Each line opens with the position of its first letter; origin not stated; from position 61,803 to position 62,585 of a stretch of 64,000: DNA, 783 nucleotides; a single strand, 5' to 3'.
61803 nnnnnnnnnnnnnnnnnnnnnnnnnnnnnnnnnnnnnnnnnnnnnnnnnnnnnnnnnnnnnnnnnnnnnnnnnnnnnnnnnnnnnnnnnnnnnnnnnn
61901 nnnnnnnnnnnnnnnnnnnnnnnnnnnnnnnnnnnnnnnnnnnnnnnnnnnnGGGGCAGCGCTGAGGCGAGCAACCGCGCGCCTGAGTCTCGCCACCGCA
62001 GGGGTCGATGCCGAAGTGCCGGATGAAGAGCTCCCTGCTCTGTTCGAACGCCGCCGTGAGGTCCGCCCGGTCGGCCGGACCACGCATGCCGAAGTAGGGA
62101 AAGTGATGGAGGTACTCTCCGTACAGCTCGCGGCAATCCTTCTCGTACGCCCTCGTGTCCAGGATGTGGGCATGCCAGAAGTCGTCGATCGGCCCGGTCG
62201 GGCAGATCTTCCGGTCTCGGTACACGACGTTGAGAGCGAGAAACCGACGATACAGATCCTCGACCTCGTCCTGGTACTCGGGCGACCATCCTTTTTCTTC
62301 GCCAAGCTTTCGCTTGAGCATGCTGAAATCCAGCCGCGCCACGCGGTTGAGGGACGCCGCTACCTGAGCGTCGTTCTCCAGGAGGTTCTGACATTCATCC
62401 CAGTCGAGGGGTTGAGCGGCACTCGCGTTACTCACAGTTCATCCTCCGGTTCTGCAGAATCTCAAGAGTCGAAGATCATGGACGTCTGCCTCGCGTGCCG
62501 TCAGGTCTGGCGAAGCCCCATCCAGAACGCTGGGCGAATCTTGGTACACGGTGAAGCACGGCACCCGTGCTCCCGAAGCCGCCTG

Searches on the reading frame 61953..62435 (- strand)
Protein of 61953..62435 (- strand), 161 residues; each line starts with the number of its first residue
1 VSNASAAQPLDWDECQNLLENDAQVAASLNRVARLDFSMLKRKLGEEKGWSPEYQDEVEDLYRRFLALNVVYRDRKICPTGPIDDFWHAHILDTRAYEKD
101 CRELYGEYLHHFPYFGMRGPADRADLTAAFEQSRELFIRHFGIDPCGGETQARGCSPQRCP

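Call 21: search_protein_families(library=padloc, proteins=[window:61953-62435:-], max_evalue=0.001)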
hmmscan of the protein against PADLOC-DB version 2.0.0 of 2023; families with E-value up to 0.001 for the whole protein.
window:61953-62435:- (161 aa): 0 families

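Call 36: search_protein_families(library=pfam, proteins=[window:61953-62435:-], max_evalue=0.1)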
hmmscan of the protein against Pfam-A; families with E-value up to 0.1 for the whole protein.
window:61953-62435:- (161 aa): 1 family
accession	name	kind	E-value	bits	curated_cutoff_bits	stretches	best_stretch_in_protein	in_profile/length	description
PF07173.17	GRDP-like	-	0.015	16.5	22.7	1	52-100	91-143/143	Glycine-rich domain-containing protein-like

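Call 37: find_homologous_proteins(query=window:61953-62435:-)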
Query window:61953-62435:- (161 aa): 823 proteins with E <= 0.001 among 842 candidates; the best 120 are listed.
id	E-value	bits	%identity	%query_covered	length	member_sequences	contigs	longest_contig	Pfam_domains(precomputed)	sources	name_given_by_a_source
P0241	5.2e-100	351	89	100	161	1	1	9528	PF27765.1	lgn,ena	-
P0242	2.1e-99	349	90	100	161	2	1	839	PF27765.1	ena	-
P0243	2.2e-99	349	90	100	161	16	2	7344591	PF27765.1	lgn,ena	-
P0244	3.4e-99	348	89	100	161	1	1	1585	PF27765.1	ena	-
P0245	3.9e-99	348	88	100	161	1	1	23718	PF27765.1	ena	-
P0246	9.1e-99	346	91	100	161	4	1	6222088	PF27765.1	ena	-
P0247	1.0e-98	346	88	100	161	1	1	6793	PF27765.1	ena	-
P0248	5.2e-98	344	88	100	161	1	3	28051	PF27765.1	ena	-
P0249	5.3e-97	341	87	100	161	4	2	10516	PF27765.1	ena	-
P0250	5.9e-95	334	85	100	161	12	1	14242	PF27765.1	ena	-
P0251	2.8e-94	332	85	100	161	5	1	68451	PF27765.1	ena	-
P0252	7.3e-94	331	83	100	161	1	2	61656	PF27765.1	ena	-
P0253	3.4e-93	328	83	100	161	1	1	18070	PF27765.1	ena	-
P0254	4.0e-93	328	82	99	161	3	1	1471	PF27765.1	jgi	-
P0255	1.6e-92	326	82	100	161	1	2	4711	PF27765.1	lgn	-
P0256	2.4e-92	326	84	100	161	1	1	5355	PF27765.1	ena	-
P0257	3.1e-92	325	83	100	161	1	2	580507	PF27765.1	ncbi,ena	-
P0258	1.1e-91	323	83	100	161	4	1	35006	PF27765.1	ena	-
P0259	1.2e-91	323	81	100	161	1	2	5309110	PF27765.1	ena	-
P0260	1.4e-91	323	81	100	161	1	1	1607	PF27765.1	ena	-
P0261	4.4e-91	321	83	100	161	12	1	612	PF27765.1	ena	-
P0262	5.8e-91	321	81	100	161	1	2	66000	PF27765.1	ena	-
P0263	7.7e-91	321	82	100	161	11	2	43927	PF27765.1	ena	-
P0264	9.6e-91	320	80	100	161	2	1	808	PF27765.1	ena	-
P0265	1.3e-90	320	80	100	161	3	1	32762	PF27765.1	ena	-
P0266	1.3e-90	320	81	100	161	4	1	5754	PF27765.1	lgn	-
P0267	2.3e-90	319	82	100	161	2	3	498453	PF27765.1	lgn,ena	-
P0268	6.1e-89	315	81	100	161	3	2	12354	PF27765.1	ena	-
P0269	9.1e-89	314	80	100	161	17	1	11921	PF27765.1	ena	-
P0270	3.0e-85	302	77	99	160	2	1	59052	PF27765.1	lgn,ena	-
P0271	7.0e-85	301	76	99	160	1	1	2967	PF27765.1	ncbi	-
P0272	7.3e-85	301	78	100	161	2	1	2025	PF27765.1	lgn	-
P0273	2.0e-84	300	78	100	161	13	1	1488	PF27765.1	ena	-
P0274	3.8e-84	299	78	100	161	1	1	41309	PF27765.1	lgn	-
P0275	9.8e-84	298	75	100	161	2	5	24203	PF27765.1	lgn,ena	-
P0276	1.5e-83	297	77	100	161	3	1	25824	PF27765.1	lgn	-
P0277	3.3e-83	296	76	100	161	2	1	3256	PF27765.1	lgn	-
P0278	6.8e-83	295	78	96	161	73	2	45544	PF27765.1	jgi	jgi:hypothetical protein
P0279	1.5e-82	294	78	100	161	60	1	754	PF27765.1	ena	-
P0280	2.0e-82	293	75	100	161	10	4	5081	PF27765.1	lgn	-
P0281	2.4e-82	293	75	100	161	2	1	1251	PF27765.1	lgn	-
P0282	3.1e-82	293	77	98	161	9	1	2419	PF27765.1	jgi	jgi:hypothetical protein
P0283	4.0e-82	292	76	100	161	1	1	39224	PF27765.1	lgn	-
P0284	6.3e-82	292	79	96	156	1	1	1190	PF27765.1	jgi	-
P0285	8.9e-82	291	74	99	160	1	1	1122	PF27765.1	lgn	-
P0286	9.4e-82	291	74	100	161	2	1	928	PF27765.1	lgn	-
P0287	1.0e-81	291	74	100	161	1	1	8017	PF27765.1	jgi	jgi:hypothetical protein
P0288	1.1e-81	291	75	99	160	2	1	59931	PF27765.1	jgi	jgi:hypothetical protein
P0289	2.2e-81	290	75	99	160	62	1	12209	PF27765.1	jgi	jgi:hypothetical protein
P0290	2.3e-81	290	74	99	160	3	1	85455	PF27765.1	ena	-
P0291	2.6e-81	290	75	100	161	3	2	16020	PF27765.1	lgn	-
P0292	3.4e-81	289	75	100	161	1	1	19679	PF27765.1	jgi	jgi:hypothetical protein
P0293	3.4e-81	289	74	99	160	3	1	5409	PF27765.1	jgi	-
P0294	5.9e-81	289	75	100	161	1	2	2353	PF27765.1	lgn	-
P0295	1.4e-80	287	72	100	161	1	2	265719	PF27765.1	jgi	jgi:hypothetical protein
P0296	1.5e-80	287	72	100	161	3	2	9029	PF27765.1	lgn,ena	-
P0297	2.5e-80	286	78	94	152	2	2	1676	PF27765.1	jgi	jgi:hypothetical protein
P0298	2.8e-80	286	76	96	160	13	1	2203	PF27765.1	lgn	-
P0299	5.6e-80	285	73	99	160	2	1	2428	PF27765.1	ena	-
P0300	1.0e-79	284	75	100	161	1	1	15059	PF27765.1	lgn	-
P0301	1.2e-79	284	73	100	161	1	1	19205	PF27765.1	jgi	jgi:hypothetical protein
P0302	1.7e-79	284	71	100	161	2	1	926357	PF27765.1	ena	-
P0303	1.7e-79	284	72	99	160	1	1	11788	PF27765.1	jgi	jgi:hypothetical protein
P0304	1.9e-79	284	74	100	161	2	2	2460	PF27765.1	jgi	jgi:hypothetical protein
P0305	2.1e-79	283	73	99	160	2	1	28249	PF27765.1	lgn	-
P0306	2.3e-79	283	72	100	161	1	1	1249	PF27765.1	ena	-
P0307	2.3e-79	283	73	99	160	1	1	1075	PF27765.1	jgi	-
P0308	2.8e-79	283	74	96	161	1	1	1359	PF27765.1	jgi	jgi:hypothetical protein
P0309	3.4e-79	283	75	100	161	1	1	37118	PF27765.1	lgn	-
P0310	3.4e-79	283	74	98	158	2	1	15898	PF27765.1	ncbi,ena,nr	ncbi:MAG: hypothetical protein OXB95_12980 [Rhodobacteraceae bacterium]|nr:hypothetical protein [Par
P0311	4.0e-79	283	75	96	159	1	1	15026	PF27765.1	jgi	jgi:hypothetical protein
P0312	5.8e-79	282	73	100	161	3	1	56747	PF27765.1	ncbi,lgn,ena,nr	ncbi:MAG TPA: hypothetical protein VJR02_14090 [Pyrinomonadaceae bacterium]|nr:hypothetical protein 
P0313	6.1e-79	282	72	100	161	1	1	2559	PF27765.1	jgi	jgi:hypothetical protein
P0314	6.5e-79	282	73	99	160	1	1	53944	PF27765.1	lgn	-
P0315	1.3e-78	281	71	100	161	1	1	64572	PF27765.1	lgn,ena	-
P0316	2.4e-78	280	72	99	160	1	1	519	PF27765.1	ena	-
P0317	3.6e-78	279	71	100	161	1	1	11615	PF27765.1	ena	-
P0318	4.5e-78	279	71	100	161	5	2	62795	PF27765.1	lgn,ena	-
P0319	4.6e-78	279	70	100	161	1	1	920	PF27765.1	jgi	jgi:hypothetical protein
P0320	7.3e-78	278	73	100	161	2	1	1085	PF27765.1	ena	-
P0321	7.6e-78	278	72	98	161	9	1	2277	PF27765.1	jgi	jgi:hypothetical protein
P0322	9.9e-78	278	72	100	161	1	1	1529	PF27765.1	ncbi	-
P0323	1.2e-77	278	74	99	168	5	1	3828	PF27765.1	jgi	jgi:hypothetical protein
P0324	1.3e-77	278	71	100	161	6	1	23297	PF27765.1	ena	-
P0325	1.4e-77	277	73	100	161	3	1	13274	PF27765.1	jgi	jgi:hypothetical protein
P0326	1.9e-77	277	71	100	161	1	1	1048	PF27765.1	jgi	jgi:hypothetical protein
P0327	2.2e-77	277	71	100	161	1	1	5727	PF27765.1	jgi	-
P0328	4.0e-77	276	71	100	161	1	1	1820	PF27765.1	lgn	-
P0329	4.6e-77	276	72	100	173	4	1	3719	PF27765.1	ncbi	ncbi:MAG: hypothetical protein WAM70_12455, partial [Pyrinomonadaceae bacterium]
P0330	6.5e-77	275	73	96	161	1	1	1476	PF27765.1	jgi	jgi:hypothetical protein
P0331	8.2e-77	275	70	100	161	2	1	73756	PF27765.1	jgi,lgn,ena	jgi:hypothetical protein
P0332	3.8e-76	273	71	99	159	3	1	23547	PF27765.1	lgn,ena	-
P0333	5.7e-76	272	70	100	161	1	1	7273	PF27765.1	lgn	-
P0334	9.6e-76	272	70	100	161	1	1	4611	PF27765.1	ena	-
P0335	2.1e-75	270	71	96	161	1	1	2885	PF27765.1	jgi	jgi:hypothetical protein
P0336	3.3e-75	270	67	100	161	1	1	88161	PF27765.1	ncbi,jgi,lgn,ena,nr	ncbi:MAG TPA: hypothetical protein VKK31_00640 [Thermoanaerobaculia bacterium]|nr:hypothetical prote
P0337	3.3e-75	270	72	96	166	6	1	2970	PF27765.1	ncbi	ncbi:MAG TPA: hypothetical protein VF414_01010 [Thermoanaerobaculia bacterium]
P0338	4.1e-75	270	68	100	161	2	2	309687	PF27765.1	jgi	jgi:hypothetical protein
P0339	5.9e-75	269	70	100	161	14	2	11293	PF27765.1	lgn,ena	-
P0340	7.6e-75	269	70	99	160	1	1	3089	PF27765.1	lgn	-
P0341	7.8e-75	269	71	100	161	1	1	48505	PF27765.1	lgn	-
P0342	1.8e-74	267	68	100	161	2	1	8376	PF27765.1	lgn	-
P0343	3.8e-74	266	70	100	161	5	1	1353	PF27765.1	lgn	-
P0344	7.6e-74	265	69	99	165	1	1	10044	PF27765.1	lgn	-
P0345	7.9e-74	265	69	99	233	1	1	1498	PF27765.1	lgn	-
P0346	1.0e-73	265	65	100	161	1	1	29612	PF27765.1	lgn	-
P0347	1.2e-73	265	66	100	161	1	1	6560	PF27765.1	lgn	-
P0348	2.1e-73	264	70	96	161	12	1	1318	PF27765.1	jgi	jgi:hypothetical protein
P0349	2.8e-73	264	70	100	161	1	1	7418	PF27765.1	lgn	-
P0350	6.6e-73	262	66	100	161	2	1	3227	PF27765.1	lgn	-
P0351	2.0e-72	261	68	98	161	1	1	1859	PF27765.1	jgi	jgi:hypothetical protein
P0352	2.2e-72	261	65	100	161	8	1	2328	PF27765.1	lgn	-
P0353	2.3e-72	261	66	99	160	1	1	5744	PF27765.1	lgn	-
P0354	6.8e-72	259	65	100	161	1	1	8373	PF27765.1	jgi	jgi:hypothetical protein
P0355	8.3e-72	259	70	96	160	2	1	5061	PF27765.1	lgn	-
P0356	1.3e-71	258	68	98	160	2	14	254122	PF27765.1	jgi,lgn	jgi:hypothetical protein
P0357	1.5e-71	258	69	99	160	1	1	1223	PF27765.1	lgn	-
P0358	3.2e-71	257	68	99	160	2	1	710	PF27765.1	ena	-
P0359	8.1e-71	256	67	97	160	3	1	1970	PF27765.1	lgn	-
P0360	2.4e-70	254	66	99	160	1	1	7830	PF27765.1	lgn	-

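Call 38: find_encoding_contigs(protein=P0302, flank=10000, max_places=1)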
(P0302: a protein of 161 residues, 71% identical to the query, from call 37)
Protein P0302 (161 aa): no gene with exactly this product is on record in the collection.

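Call 39: find_encoding_contigs(protein=P0338, flank=10000, max_places=1)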
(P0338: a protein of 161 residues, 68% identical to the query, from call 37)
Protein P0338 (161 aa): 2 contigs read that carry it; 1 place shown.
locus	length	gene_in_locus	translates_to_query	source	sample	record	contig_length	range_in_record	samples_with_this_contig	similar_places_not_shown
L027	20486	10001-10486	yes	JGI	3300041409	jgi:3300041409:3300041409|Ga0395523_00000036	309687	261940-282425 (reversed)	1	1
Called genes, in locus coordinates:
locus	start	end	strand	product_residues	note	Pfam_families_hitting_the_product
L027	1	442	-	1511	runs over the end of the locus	PF21941:SMEK_N, PF03130:HEAT_PBS (faint), PF13646:HEAT_2 (weak)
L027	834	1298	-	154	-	-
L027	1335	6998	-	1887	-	PF05593:RHS_repeat (faint), PF25023:TEN_YD-shell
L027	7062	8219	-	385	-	-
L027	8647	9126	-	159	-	-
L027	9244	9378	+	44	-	-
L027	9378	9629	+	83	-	PF13560:HTH_31 (weak), PF12844:HTH_19, PF01381:HTH_3 (weak)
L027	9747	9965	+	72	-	-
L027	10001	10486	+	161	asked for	PF27765:UCP032817-like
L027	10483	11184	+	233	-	PF13489:Methyltransf_23, PF08241:Methyltransf_11, PF08242:Methyltransf_12, PF13649:Methyltransf_25, PF13847:Methyltransf_31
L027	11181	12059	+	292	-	PF02668:TauD (faint)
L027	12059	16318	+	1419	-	PF00005:ABC_tran (faint), PF02463:SMC_N (faint), PF13191:AAA_16 (faint), PF13304:AAA_21 (faint), PF13555:AAA_29 (faint), PF20703:nSTAND1 (faint), PF17755:UvrA_DNA-bind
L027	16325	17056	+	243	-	PF13489:Methyltransf_23, PF13847:Methyltransf_31, PF08241:Methyltransf_11, PF08242:Methyltransf_12, PF13649:Methyltransf_25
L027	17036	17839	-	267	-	-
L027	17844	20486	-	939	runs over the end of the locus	PF00962:A_deaminase (faint)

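Call 40: find_encoding_contigs(protein=P0310, flank=10000, max_places=1)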
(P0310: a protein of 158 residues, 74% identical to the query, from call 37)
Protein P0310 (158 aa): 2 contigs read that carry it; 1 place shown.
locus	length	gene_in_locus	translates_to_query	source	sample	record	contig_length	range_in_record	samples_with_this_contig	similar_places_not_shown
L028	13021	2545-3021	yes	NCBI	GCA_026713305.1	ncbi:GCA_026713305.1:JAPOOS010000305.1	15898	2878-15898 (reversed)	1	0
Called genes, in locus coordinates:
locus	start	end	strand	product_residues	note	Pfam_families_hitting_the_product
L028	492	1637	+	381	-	PF13289:SIR2_2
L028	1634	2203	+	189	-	-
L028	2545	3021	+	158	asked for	PF27765:UCP032817-like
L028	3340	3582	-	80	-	-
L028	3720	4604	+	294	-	PF02668:TauD (weak)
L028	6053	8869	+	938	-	PF00005:ABC_tran (faint), PF13304:AAA_21 (faint)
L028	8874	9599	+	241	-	PF13489:Methyltransf_23, PF13649:Methyltransf_25, PF13847:Methyltransf_31, PF08241:Methyltransf_11, PF08242:Methyltransf_12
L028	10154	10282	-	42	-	-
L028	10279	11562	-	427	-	PF06508:QueC (faint)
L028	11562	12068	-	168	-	PF28083:QatB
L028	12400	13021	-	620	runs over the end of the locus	PF07693:KAP_NTPase, PF13191:AAA_16 (weak)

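Call 48: find_related_loci(query=A4, collection=viral_contigs, flank=10000)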
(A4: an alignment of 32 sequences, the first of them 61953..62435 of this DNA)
Query A4 (161 aa) in viral_contigs; peptide patterns used: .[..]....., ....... (x = any residue, [..] = any of these).
9 stretches matched a pattern; 3 encode a relative of the query (tblastn E <= 1e-3); 3 distinct loci.
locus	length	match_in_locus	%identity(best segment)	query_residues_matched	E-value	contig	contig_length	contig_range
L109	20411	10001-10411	32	22-154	7e-22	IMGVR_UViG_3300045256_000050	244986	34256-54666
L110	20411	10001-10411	32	22-154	7e-22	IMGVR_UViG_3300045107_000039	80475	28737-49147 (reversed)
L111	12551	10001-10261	36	30-113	3e-18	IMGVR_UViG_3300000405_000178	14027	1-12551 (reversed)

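Call 49: search_dna_similar(query=window:61953-62435:-, collection=plasmids, mode=protein, max_rows=20)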
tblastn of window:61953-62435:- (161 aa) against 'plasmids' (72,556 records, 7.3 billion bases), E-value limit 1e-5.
Records with a match: 31; places in all: 31; records where one place covers at least 80% of the query: 4.
Best place of each record, by identity: <60% 31.
By first word of the organism name: Azospirillum 9; Pseudomonas 8; Rhizobium 4; Cupriavidus 2; Halomonas 1; Maritalea 1; Variovorax 1; Stanieria 1; Deinococcus 1; Piscirickettsia 1; and 2 more.
By predicted mobility (MOB-suite, as given by PLSDB): non-mobilizable 19; mobilizable 8; conjugative 4.
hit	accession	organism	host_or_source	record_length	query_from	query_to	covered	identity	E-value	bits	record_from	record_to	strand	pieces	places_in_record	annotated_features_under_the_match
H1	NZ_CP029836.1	Azospirillum ramasamyi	single cell,Cow dung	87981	2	161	99%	56.9%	3e-54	190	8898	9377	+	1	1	hypothetical protein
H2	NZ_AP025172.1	Cupriavidus sp. P-10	-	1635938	19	142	77%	40.5%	6e-21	95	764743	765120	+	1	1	none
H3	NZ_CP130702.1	Halomonas sp. I5-271120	cell culture,Novel isolate from a UK ...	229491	19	142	77%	39.7%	8e-22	98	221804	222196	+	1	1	glycine-rich domain-containing protein-like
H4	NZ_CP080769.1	Cupriavidus pinatubonensis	genomic assembly,soil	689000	35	142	67%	45.5%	4e-22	99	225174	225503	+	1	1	hypothetical protein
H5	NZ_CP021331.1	Maritalea myrionectae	pure culture,Lava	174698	27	144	73%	40.2%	9e-20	92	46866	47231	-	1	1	hypothetical protein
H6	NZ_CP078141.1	Pseudomonas savastanoi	Olea europaea,knots on olive ...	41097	19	142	77%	35.9%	2e-20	94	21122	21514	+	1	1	hypothetical protein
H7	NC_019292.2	Pseudomonas savastanoi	olive knot (Olea europaea)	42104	19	142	77%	35.9%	2e-20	94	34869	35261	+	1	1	hypothetical protein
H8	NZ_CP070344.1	Variovorax sp. PDNC026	cell culture,Plastic debris in ...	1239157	25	142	73%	37.2%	3e-22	99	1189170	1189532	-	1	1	none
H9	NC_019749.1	Stanieria cyanosphaera PCC 7437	-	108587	49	144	60%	43.8%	3e-23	101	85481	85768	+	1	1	hypothetical protein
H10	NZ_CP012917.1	Azospirillum brasilense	Digitaria eriantha,microbe,root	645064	11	155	90%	27.3%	1e-6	54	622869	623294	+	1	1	hypothetical protein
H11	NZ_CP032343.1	Azospirillum brasilense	soil sample,Agricultural field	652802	11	155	90%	27.3%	1e-6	54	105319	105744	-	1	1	hypothetical protein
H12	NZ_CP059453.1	Azospirillum brasilense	Prokaryotes,soil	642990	11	155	90%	27.3%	3e-6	53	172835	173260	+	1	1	hypothetical protein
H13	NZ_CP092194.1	Deinococcus sp. KNUC1210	Setaria viridis,cell ...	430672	40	142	64%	36.5%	2e-10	65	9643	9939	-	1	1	hypothetical protein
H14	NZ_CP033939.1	Piscirickettsia salmonis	Salmo salar,cell culure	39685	58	142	53%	42.7%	1e-10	66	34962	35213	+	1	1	hypothetical protein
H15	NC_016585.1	Azospirillum lipoferum 4B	-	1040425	63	155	58%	39.0%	5e-6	52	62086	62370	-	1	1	none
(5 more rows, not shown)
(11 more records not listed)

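Call 50: get_annotated_region(hit=H1, flank=14000)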
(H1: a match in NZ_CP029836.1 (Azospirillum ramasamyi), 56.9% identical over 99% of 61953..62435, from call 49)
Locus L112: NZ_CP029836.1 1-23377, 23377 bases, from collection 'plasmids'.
description: Azospirillum ramasamyi strain M2T2B2 plasmid unnamed6, complete sequence
organism: Azospirillum ramasamyi (NCBI taxid 682998)
taxonomy: Bacteria; Pseudomonadota; Alphaproteobacteria; Rhodospirillales; Azospirillaceae; Azospirillum; Azospirillum ramasamyi
host: -; source: single cell,Cow dung; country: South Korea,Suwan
typing (MOB-suite, as given by PLSDB): mobilizable; relaxase MOBP
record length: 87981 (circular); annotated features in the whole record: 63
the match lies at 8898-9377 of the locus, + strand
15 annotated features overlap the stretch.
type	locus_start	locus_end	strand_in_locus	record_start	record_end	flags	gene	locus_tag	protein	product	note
CDS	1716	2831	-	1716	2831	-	-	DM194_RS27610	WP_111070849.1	DUF3883 domain-containing protein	-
CDS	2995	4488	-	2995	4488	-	-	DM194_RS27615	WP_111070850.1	DNA cytosine methyltransferase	GO:0006304 - DNA modification [Evidence IEA]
CDS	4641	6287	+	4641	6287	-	-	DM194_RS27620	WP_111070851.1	hypothetical protein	-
CDS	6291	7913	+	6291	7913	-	-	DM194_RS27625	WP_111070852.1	DUF2357 domain-containing protein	-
CDS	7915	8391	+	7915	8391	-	vsr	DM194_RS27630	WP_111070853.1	DNA mismatch endonuclease Vsr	GO:0006298 - mismatch repair [Evidence IEA]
CDS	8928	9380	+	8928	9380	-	-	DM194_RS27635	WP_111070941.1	hypothetical protein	-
CDS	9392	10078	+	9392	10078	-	-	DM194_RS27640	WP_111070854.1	class I SAM-dependent methyltransferase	-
CDS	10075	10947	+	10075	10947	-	-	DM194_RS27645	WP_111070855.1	TauD/TfdA family dioxygenase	-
CDS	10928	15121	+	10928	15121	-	-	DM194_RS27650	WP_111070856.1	hypothetical protein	-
CDS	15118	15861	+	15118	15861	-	-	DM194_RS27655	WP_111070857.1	class I SAM-dependent methyltransferase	-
CDS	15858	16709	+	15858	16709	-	-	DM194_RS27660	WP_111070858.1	phytanoyl-CoA dioxygenase family protein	-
CDS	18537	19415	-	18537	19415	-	-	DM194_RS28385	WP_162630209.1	hypothetical protein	-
CDS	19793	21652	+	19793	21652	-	-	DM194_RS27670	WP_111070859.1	hypothetical protein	-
CDS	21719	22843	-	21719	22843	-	-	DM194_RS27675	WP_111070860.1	site-specific integrase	GO:0015074 - DNA integration [Evidence IEA]; GO:0006310 - DNA recombination [Evidence IEA]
CDS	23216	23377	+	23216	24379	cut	-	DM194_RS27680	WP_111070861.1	DNA-binding protein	-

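Call 52: get_annotated_region(hit=H3, flank=7000)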
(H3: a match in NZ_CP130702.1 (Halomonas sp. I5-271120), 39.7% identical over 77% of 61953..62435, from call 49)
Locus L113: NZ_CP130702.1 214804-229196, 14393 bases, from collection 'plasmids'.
description: Halomonas sp. I5-271120 plasmid unnamed1, complete sequence
organism: Halomonas sp. I5-271120 (NCBI taxid 3061632)
taxonomy: Bacteria; Pseudomonadota; Gammaproteobacteria; Oceanospirillales; Halomonadaceae; Halomonas; Halomonas sp. I5-271120
host: -; source: cell culture,Novel isolate from a UK brine cave; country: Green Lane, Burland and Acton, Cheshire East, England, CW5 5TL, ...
typing (MOB-suite, as given by PLSDB): non-mobilizable
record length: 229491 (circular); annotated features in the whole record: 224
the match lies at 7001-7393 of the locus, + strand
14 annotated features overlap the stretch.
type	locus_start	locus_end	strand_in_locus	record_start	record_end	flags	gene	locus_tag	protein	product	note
CDS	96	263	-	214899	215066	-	-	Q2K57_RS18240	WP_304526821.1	hypothetical protein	-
CDS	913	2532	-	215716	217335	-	-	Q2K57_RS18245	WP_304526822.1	hypothetical protein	-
CDS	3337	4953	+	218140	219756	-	-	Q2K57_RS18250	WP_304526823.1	hypothetical protein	-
CDS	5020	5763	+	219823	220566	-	-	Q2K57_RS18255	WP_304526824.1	LuxR family transcriptional regulator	-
CDS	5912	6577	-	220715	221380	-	-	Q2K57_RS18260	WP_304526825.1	acyl-homoserine-lactone synthase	-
CDS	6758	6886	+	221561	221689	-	-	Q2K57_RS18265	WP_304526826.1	hypothetical protein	-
CDS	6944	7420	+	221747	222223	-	-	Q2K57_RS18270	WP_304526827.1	glycine-rich domain-containing protein-like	-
CDS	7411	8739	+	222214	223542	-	-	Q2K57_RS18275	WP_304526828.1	hypothetical protein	-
CDS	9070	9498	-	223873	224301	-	-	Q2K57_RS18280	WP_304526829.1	hypothetical protein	-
CDS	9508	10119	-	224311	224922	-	-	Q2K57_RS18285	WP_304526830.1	DUF6036 family nucleotidyltransferase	-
CDS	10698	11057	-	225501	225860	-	-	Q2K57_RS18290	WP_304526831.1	hypothetical protein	-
CDS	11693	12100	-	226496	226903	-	-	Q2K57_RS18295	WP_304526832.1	hypothetical protein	-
CDS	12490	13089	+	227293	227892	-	-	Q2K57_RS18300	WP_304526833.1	LysR family transcriptional regulator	-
CDS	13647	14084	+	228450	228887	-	-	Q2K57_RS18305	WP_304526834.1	hypothetical protein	-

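Call 53: get_annotated_region(hit=H6, flank=7000)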
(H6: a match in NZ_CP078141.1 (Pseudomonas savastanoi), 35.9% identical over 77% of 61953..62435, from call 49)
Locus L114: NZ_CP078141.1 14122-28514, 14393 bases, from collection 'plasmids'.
description: Pseudomonas savastanoi pv. savastanoi strain PVFi1 plasmid pPSv_PVFi1, complete sequence
organism: Pseudomonas savastanoi (NCBI taxid 360920)
taxonomy: Bacteria; Pseudomonadota; Gammaproteobacteria; Pseudomonadales; Pseudomonadaceae; Pseudomonas; Pseudomonas savastanoi
host: -; source: Olea europaea,knots on olive twigs,knots on olive twigs; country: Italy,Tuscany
typing (MOB-suite, as given by PLSDB): mobilizable; relaxase MOBP,MOBP,MOBQ
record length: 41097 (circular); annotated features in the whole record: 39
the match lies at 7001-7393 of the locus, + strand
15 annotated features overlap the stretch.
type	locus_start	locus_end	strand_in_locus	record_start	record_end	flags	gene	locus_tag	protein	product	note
CDS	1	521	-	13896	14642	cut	-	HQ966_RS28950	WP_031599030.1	hypothetical protein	-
CDS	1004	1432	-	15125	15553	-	-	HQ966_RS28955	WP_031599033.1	GntR family transcriptional regulator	-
CDS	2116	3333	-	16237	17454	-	mobQ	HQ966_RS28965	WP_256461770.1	MobQ family relaxase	-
CDS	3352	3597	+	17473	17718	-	-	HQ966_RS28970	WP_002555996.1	hypothetical protein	-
CDS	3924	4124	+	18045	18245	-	-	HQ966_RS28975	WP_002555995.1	hypothetical protein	-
CDS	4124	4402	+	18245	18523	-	-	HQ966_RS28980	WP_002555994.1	type II toxin-antitoxin system RelE/ParE family toxin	GO:0030541 - plasmid partitioning [Evidence IEA]; GO:0051290 - protein heterotetramerization [Evidence IEA]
CDS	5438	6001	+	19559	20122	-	-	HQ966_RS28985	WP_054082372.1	hypothetical protein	-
CDS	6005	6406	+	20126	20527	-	-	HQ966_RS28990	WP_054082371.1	hypothetical protein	-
CDS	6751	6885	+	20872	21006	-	-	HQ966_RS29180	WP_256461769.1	hypothetical protein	-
CDS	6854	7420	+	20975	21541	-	-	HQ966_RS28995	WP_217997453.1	hypothetical protein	-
CDS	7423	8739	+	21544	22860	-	-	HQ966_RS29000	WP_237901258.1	hypothetical protein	-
CDS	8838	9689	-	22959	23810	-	-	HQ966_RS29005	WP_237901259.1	hypothetical protein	-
CDS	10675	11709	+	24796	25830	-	-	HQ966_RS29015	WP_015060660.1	IS110-like element ISPsy16 family transposase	-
CDS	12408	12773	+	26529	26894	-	-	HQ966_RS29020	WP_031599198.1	helix-turn-helix transcriptional regulator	-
CDS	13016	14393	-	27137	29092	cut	traI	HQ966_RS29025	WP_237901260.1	TraI/MobA(P) family conjugative relaxase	-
